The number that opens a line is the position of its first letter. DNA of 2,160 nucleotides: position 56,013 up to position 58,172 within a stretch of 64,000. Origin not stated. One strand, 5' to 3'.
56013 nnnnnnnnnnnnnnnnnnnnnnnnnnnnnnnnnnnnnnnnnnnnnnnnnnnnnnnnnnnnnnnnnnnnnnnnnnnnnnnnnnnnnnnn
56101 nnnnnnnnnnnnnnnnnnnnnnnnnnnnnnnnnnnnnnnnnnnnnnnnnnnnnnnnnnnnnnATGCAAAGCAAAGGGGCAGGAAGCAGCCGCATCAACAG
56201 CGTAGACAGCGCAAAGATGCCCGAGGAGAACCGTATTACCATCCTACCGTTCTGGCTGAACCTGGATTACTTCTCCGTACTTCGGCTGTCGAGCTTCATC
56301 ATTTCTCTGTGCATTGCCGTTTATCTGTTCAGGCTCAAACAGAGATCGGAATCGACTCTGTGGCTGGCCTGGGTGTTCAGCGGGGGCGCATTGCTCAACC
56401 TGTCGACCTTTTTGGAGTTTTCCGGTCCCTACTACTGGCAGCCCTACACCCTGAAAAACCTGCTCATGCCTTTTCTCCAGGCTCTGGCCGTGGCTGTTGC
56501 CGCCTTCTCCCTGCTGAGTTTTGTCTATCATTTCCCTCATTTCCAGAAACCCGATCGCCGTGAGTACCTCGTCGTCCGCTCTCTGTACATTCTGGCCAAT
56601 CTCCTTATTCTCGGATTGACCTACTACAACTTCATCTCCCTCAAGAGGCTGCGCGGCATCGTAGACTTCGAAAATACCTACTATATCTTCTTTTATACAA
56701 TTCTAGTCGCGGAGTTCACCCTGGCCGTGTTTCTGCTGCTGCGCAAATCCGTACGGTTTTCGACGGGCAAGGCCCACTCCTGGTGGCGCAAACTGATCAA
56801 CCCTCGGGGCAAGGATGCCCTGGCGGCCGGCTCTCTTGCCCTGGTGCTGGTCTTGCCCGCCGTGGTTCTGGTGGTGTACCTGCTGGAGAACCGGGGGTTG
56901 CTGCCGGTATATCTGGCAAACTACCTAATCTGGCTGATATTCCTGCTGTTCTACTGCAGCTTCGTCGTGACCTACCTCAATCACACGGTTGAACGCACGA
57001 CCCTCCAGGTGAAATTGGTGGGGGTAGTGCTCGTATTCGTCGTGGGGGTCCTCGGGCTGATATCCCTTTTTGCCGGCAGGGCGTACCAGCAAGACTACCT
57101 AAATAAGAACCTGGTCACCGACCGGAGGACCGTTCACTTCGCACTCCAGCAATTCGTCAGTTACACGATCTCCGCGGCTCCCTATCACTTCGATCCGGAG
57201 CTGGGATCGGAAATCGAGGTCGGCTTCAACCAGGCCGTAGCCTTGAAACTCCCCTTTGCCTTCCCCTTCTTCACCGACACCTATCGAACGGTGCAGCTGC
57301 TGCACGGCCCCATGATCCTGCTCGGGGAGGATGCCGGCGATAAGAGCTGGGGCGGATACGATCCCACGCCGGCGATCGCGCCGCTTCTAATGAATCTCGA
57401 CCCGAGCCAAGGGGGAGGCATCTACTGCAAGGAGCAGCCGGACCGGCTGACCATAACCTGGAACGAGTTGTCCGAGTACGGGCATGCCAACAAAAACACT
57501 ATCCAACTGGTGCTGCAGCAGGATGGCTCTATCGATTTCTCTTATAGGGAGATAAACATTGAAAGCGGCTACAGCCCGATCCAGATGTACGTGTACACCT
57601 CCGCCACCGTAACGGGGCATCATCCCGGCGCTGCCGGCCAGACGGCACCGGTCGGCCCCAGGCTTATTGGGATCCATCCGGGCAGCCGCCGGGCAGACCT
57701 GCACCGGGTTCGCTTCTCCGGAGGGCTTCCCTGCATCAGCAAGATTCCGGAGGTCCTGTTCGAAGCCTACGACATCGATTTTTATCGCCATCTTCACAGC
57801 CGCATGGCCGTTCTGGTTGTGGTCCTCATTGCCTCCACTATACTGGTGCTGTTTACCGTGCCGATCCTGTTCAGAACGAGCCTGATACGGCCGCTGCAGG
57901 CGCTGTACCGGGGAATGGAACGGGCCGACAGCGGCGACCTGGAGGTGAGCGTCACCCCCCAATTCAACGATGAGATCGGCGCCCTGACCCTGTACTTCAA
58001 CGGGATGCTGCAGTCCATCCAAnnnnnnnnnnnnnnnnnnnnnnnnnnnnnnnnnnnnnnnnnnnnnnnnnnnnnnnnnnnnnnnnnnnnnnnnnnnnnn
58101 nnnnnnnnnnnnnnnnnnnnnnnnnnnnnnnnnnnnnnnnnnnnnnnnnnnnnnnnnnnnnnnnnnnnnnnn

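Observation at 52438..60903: Self-contained sigma54 regulon: kinase/activator pair between two outward-facing sigma54 promoters with matching enhancer sites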

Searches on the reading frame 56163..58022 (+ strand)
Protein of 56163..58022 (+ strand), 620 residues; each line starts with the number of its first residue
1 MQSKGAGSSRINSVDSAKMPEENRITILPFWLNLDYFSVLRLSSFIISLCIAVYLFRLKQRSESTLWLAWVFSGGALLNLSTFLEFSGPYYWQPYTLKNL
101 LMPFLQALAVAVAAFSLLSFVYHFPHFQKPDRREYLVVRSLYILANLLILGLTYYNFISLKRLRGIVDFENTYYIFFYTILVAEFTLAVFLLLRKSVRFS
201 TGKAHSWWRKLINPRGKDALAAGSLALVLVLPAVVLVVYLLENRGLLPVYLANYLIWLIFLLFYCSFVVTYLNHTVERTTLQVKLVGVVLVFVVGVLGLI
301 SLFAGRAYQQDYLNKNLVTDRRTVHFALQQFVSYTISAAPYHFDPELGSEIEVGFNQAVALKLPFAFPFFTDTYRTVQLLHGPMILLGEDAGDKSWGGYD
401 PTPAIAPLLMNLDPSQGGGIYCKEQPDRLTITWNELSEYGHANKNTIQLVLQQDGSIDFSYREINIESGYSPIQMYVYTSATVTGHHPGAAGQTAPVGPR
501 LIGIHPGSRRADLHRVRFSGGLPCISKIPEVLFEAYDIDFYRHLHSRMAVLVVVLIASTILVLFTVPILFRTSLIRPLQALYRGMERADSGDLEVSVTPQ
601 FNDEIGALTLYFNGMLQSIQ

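Call 12: find_homologous_proteins(query=window:56163-58022:+, max_evalue=0.00001)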
Query window:56163-58022:+ (620 aa): 69 proteins with E <= 0.00001 among 8000 candidates.
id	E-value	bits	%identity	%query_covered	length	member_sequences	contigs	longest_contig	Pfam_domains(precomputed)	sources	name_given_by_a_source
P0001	0.0e+0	1394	100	100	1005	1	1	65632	PF00672.31,PF13426.14,PF08448.17,PF02518.32,PF00989.32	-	-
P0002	0.0e+0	1141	80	100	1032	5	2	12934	PF00672.31,PF13188.14,PF02518.32,PF00989.32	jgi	-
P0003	0.0e+0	1108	79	97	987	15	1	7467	PF00672.31,PF13426.14,PF13188.14,PF02518.32,PF00989.32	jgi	jgi:PAS domain S-box-containing protein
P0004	0.0e+0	1107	78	100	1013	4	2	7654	PF00672.31,PF13426.14,PF02518.32,PF00989.32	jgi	-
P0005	0.0e+0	1075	78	96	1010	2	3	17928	PF00672.31,PF13426.14,PF13188.14,PF08448.17,PF02518.32,PF00989.32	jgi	jgi:PAS domain S-box-containing protein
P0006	0.0e+0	1072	80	93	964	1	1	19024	PF00672.31,PF13426.14,PF13188.14,PF08448.17,PF02518.32,PF00989.32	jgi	jgi:PAS domain S-box-containing protein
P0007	0.0e+0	1070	80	93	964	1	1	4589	PF00672.31,PF13426.14,PF13188.14,PF08448.17,PF02518.32,PF00989.32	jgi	jgi:PAS domain S-box-containing protein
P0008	0.0e+0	1070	80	93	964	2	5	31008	PF00672.31,PF13426.14,PF13188.14,PF08448.17,PF02518.32,PF00989.32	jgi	jgi:PAS domain S-box-containing protein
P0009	0.0e+0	1064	80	93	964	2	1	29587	PF00672.31,PF13426.14,PF13188.14,PF08448.17,PF02518.32,PF00989.32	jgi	jgi:PAS domain S-box-containing protein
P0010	0.0e+0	1063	77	96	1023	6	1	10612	PF00672.31,PF13426.14,PF02518.32,PF00989.32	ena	-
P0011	0.0e+0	1061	75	100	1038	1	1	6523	PF00672.31,PF13426.14,PF08448.17,PF02518.32,PF00989.32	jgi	jgi:PAS domain S-box-containing protein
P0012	0.0e+0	1055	76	99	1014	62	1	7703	PF00672.31,PF13426.14,PF08448.17,PF02518.32,PF00989.32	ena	-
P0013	0.0e+0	1045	76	99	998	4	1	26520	PF00672.31,PF13426.14,PF08448.17,PF02518.32,PF00989.32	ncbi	-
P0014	0.0e+0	1043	76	97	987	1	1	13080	PF00672.31,PF13426.14,PF02518.32,PF00989.32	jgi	jgi:PAS domain S-box-containing protein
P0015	0.0e+0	1042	75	97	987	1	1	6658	PF00672.31,PF13426.14,PF13188.14,PF02518.32,PF00989.32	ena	-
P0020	9.7e-234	795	59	99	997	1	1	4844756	PF00672.31,PF13426.14,PF13188.14,PF08448.17,PF02518.32,PF00989.32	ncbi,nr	ncbi:MAG: PAS domain S-box protein [Spirochaetaceae bacterium]|nr:MAG: PAS domain S-box protein [Spi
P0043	8.0e-163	561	46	96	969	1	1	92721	PF00672.31,PF13188.14,PF02518.32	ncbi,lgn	-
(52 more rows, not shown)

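Call 14: find_related_loci(query=A1, collection=genome_contigs, flank=10000)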
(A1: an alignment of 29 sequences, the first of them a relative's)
Query A1 (1005 aa) in genome_contigs; peptide patterns used: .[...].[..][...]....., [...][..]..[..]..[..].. (x = any residue, [..] = any of these).
599 stretches matched a pattern (row limit reached: there are more); 573 encode a relative of the query (tblastn E <= 1e-3); the best 80 are kept; 80 distinct loci.
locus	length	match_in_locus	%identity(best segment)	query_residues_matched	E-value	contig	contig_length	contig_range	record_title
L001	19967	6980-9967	69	7-1005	0e+0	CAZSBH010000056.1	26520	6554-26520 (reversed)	MAG TPA_asm: uncultured Spirochaetaceae bacterium isolate SRP214966_co2_439 genome assembly, contig: NODE_2278_length_26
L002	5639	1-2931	70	29-1005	0e+0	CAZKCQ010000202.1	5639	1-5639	MAG TPA_asm: uncultured Spirochaetaceae bacterium isolate binchicken_co129_599 genome assembly, contig: NODE_50342_lengt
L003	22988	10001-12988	58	7-1005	0e+0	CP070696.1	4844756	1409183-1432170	MAG: Spirochaetaceae bacterium isolate bin59 chromosome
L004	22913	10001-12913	43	22-1003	0e+0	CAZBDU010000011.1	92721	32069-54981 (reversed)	MAG TPA_asm: uncultured Spirochaetaceae bacterium isolate binchicken_co178_265 genome assembly, contig: NODE_490_length_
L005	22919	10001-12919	42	21-1002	0e+0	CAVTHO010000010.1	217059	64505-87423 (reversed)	MAG: uncultured Spirochaetota bacterium isolate MFD05942.bin.2.325 genome assembly, contig: contig_66227, whole genome s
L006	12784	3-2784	55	81-1005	0e+0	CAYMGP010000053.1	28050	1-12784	MAG TPA_asm: uncultured Spirochaetaceae bacterium isolate SRP068000_co1_611 genome assembly, contig: NODE_1949_length_28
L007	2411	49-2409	42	117-911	0e+0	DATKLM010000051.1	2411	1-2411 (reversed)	MAG TPA_asm: Spirochaetia bacterium isolate SMAG_U14685 k141_702524, whole genome shotgun sequence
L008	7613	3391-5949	47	26-1002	2e-158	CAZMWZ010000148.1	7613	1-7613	MAG TPA_asm: uncultured Spirochaetaceae bacterium isolate ERP119294_co4_432 genome assembly, contig: NODE_11163_length_7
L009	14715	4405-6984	40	25-1002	7e-132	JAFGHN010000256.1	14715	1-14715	MAG: Spirochaetales bacterium isolate Zod_Metabat.1463 k87_6377872, whole genome shotgun sequence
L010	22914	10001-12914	45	21-1000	2e-166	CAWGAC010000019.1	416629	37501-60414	MAG: uncultured Spirochaetota bacterium isolate MFD04408.bin.2.124 genome assembly, contig: contig_44740, whole genome s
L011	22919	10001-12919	41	21-1002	0e+0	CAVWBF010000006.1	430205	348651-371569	MAG: uncultured Spirochaetota bacterium isolate MFD03726.bin.4.276 genome assembly, contig: contig_22543, whole genome s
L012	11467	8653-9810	34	617-1000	3e-62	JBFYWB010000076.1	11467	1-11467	MAG: Deltaproteobacteria bacterium isolate PPR_0338 PPR_0338_bin.40.fa_k121_730040, whole genome shotgun sequence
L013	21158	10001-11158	33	617-1000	2e-61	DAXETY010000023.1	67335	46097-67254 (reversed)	MAG TPA_asm: Desulfobacterales bacterium isolate cl_S6C574 S6Ck119_285873, whole genome shotgun sequence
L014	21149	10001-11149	34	617-997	2e-61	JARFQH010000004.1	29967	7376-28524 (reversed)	MAG: Desulfobacteraceae bacterium isolate MAG_Ve_Sed_19 k141_4103345, whole genome shotgun sequence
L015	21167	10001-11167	35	617-1001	6e-60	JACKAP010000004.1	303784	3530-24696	MAG: Calditrichia bacterium isolate HK-STAS-CALD-2 HK-STAS-CALD-2_4, whole genome shotgun sequence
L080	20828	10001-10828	38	730-1004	2e-54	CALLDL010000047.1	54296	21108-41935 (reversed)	MAG: uncultured Desulfobacterales bacterium isolate N2_Bin_METABAT__2_1 genome assembly, contig: c_000002069979, whole g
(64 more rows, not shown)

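Call 19: find_encoding_contigs(protein=P0020, flank=10000, max_places=2)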
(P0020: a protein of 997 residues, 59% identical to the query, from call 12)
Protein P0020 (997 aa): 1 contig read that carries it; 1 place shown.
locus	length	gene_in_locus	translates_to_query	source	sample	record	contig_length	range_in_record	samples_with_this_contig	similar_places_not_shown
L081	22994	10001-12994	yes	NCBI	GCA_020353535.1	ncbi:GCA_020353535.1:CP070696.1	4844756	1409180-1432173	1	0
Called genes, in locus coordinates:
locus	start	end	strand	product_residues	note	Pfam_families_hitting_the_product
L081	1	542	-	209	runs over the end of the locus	PF04205:FMN_bind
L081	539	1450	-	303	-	PF03116:NQR2_RnfD_RnfE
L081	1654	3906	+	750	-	PF00092:VWA, PF13768:VWA_3, PF13519:VWA_2 (weak)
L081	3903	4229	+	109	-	-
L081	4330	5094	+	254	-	PF20629:GD_AH_C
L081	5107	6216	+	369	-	PF01594:AI-2E_transport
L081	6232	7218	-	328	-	PF03480:DctP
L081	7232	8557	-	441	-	PF22053:DUF6938 (faint)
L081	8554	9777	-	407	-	PF13439:Glyco_transf_4, PF13579:Glyco_trans_4_4, PF20706:GT4-conflict (weak), PF00534:Glycos_transf_1, PF13692:Glyco_trans_1_4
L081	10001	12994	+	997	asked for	PF00672:HAMP, PF00989:PAS, PF08448:PAS_4 (weak), PF13188:PAS_8 (weak), PF13426:PAS_9, PF02518:HATPase_c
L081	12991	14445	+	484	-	PF00072:Response_reg, PF07728:AAA_5 (faint), PF00158:Sigma54_activat, PF14532:Sigma54_activ_2, PF25601:AAA_lid_14, PF02954:HTH_8 (weak)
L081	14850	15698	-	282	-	PF01026:TatD_DNase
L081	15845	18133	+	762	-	PF13439:Glyco_transf_4, PF00534:Glycos_transf_1, PF13692:Glyco_trans_1_4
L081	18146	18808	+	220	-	PF02585:PIG-L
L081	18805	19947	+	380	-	PF00534:Glycos_transf_1, PF13692:Glyco_trans_1_4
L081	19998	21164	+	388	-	PF22422:MGH1-like_GH (faint), PF12899:Glyco_hydro_100, PF06202:GDE_C (weak)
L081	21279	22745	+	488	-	PF04041:Glyco_hydro_130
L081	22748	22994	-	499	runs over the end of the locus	-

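Call 20: find_encoding_contigs(protein=P0043, flank=8000, max_places=2)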
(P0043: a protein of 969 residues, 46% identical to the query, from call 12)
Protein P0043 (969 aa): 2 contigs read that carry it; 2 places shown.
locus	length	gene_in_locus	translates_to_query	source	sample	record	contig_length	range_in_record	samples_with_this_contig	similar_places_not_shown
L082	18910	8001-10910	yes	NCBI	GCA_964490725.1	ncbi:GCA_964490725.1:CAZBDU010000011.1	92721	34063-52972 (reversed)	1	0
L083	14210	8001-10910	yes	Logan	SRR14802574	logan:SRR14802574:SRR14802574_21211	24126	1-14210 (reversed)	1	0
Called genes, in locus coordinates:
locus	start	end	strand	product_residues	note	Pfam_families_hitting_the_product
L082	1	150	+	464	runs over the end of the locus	PF01979:Amidohydro_1, PF07969:Amidohydro_3 (weak), PF12890:DHOase (weak), PF07969:Amidohydro_3 (weak)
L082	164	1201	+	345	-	PF01180:DHO_dh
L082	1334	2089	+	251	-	PF01047:MarR (weak), PF01325:Fe_dep_repress (weak), PF03965:Penicillinase_R (weak), PF08461:WHD_RNase_R, PF07729:FCD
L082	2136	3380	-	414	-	PF08242:Methyltransf_12 (weak), PF08241:Methyltransf_11 (weak), PF13649:Methyltransf_25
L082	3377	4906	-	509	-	PF06253:MTTB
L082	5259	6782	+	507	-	PF13522:GATase_6, PF13537:GATase_7, PF12481:DUF3700 (faint), PF00733:Asn_synthase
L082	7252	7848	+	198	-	-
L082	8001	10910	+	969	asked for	PF00672:HAMP, PF13188:PAS_8 (weak), PF02518:HATPase_c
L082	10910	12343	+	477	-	PF00072:Response_reg, PF00158:Sigma54_activat, PF13191:AAA_16 (weak), PF14532:Sigma54_activ_2, PF00004:AAA, PF07728:AAA_5 (weak), PF25601:AAA_lid_14, PF02954:HTH_8 (faint)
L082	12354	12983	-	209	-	PF06445:GyrI-like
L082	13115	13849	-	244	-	PF13620:CarboxypepD_reg, PF13715:CarbopepD_reg_2 (weak)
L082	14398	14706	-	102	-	PF03992:ABM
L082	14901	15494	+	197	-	PF07638:Sigma70_ECF (weak), PF04542:Sigma70_r2, PF08281:Sigma70_r4_2, PF04545:Sigma70_r4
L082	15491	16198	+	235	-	PF13490:zf-HC2, PF10099:RskA_C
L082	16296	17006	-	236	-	PF23951:DUF7282, PF13473:Cupredoxin_1, PF00116:COX2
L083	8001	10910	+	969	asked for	PF00672:HAMP, PF13188:PAS_8 (weak), PF02518:HATPase_c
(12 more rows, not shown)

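Call 22: find_related_loci(query=A2, collection=metagenome_contigs, flank=8000)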
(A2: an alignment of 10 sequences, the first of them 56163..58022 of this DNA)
Query A2 (620 aa) in metagenome_contigs; peptide patterns used: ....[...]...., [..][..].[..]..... (x = any residue, [..] = any of these).
285 stretches matched a pattern; 54 encode a relative of the query (tblastn E <= 1e-3); 54 distinct loci.
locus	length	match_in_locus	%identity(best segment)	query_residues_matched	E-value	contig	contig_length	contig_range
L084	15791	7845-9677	77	7-620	0e+0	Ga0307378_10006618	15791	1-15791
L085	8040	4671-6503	76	7-620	0e+0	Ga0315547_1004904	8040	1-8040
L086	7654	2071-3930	78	1-620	0e+0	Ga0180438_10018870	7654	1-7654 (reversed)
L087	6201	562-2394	76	7-620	0e+0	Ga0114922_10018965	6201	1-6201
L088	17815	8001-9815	80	16-620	0e+0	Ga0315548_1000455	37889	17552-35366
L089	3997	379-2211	76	7-620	0e+0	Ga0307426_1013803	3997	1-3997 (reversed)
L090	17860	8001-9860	79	1-620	0e+0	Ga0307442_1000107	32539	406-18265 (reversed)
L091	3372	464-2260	51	22-620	0e+0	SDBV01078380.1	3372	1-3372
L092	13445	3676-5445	48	32-620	0e+0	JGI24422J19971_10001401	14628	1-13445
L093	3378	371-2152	47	28-620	0e+0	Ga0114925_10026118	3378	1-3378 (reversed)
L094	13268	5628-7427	47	21-620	8e-179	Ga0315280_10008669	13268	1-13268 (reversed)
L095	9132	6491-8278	55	25-620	1e-178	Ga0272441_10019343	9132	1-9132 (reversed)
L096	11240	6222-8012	47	25-620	1e-175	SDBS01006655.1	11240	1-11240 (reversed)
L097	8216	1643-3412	47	32-620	4e-175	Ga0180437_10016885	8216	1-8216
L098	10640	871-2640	47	32-620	8e-175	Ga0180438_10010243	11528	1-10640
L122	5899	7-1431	43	146-620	5e-115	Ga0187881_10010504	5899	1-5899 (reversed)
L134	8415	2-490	44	458-620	2e-31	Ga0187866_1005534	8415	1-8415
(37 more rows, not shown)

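Call 67: search_protein_families(library=pfam, proteins=[L005:9225-9725:-, L009:9017-10090:-, L094:10100-11611:+, L094:3369-4586:-, L122:4009-4632:-, L122:5037-5702:+, L134:1354-3372:+, L097:6242-6697:+, L097:6761-7603:+, L092:8497-9321:+], max_evalue=0.001)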
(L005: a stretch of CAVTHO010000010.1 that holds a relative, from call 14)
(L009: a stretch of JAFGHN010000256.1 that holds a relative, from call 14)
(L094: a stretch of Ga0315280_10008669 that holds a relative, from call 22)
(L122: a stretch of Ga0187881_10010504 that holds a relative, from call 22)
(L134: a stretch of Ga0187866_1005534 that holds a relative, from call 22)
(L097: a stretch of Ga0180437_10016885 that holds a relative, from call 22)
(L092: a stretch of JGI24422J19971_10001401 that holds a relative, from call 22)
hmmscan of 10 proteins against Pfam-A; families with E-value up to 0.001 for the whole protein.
L005:9225-9725:- (166 aa): 0 families

L009:9017-10090:- (357 aa): 1 family
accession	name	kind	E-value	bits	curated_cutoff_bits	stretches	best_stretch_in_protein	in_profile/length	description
PF08308.17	PEGA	-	5e-09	36.4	20.8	1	28-92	2-67/71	PEGA domain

L094:10100-11611:+ (503 aa): 2 families
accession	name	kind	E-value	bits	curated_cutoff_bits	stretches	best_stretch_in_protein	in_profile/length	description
PF04055.27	Radical_SAM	-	1.1e-16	61.9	29.5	1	190-351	1-166/166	Radical SAM superfamily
PF02310.24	B12-binding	-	1e-13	51.6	32.1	1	16-125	8-120/121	B12 binding domain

L094:3369-4586:- (405 aa): 1 family
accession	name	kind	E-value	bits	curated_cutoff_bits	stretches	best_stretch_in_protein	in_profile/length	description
PF01041.23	DegT_DnrJ_EryC1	-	7.1e-104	348.3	19.8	1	21-392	6-359/360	DegT/DnrJ/EryC1/StrS aminotransferase family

L122:4009-4632:- (207 aa): 0 families

L122:5037-5702:+ (221 aa): 0 families

L134:1354-3372:+ (672 aa): 4 families
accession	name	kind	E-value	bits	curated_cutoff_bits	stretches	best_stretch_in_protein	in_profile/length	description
PF16410.10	DUF5018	-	2.3e-20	73.2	38.2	3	240-328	132-214/352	Domain of unknown function (DUF5018)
PF19755.4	DUF6242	-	9.2e-08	32.6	29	0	84-144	49-120/217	Domain of unknown function (DUF6242)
PF15892.11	BNR_4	-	4.8e-07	29.9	27.3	0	313-385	193-266/272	BNR repeat-containing family member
PF22243.2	DUF5018-rel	-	0.00011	22.8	28.1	0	116-140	90-114/115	DUF5018-related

L097:6242-6697:+ (151 aa): 1 family
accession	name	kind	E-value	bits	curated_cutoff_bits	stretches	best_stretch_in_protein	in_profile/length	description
PF06695.16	Sm_multidrug_ex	-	5e-08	34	30.7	1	24-130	5-119/121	Putative small multi-drug export protein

L097:6761-7603:+ (280 aa): 1 family
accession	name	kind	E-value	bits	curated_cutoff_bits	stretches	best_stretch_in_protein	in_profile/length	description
PF11306.15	DUF3108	-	3.5e-11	43.8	26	1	42-238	1-200/209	Protein of unknown function (DUF3108)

L092:8497-9321:+ (274 aa): 8 families
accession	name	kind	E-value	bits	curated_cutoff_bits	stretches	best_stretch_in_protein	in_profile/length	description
PF13649.12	Methyltransf_25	-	6.1e-18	65.7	27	1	116-209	1-96/97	Methyltransferase domain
PF08241.18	Methyltransf_11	-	1.8e-17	64.2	21.2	1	117-214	1-95/95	Methyltransferase domain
PF13847.12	Methyltransf_31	-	1.6e-13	51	27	1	111-218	2-113/145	Methyltransferase domain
PF01209.24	Ubie_methyltran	-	1.6e-10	41.2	20.1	1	100-215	35-152/233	ubiE/COQ5 methyltransferase family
PF08242.18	Methyltransf_12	-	2.4e-09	38.2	30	1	117-211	1-97/98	Methyltransferase domain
PF03966.22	Trm112p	-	2.6e-08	34.1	22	1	11-54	5-40/40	Trm112p-like protein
PF02353.26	CMAS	-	0.00045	20.1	27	1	102-195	52-143/273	Mycolic acid cyclopropane synthetase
PF13489.12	Methyltransf_23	-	0.0007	19.8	27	0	105-222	17-124/164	Methyltransferase domain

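Call 70: search_protein_representatives(protein=window:56217-57950:+)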
Query: 578 residues. Proteins with E-value up to 0.001 (for the whole library): 1501; up to 1e-10: 520; up to 1e-30: 140. The best 150 are listed.
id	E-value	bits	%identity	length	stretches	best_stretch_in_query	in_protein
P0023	1.7e-213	726.6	56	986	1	4-577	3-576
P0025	2.2e-194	663.6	52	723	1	6-578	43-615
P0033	3.9e-165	567.0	47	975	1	5-578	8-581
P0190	4.1e-142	491.0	40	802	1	3-576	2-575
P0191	2.7e-136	471.8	41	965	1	14-576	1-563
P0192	9.7e-134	463.3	41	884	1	8-577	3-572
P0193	4.2e-128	444.7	43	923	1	66-577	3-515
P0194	1.9e-122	426.1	41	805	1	66-575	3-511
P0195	1.6e-105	370.2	39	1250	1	8-577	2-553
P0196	8.9e-102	357.8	42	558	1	81-490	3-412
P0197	8.3e-100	351.3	38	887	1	109-576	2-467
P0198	7.6e-94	331.6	44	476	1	131-491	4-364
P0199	6.2e-76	272.5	35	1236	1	20-578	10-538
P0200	1.5e-71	258.1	51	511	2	212-408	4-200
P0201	2.1e-68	247.6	34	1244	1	16-578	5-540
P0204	2.0e-64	234.5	33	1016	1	13-578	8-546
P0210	2.9e-60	220.8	32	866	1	13-577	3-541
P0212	1.1e-58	215.6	31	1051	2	299-577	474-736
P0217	3.7e-53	197.3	27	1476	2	9-578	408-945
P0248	3.0e-40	154.7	35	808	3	297-448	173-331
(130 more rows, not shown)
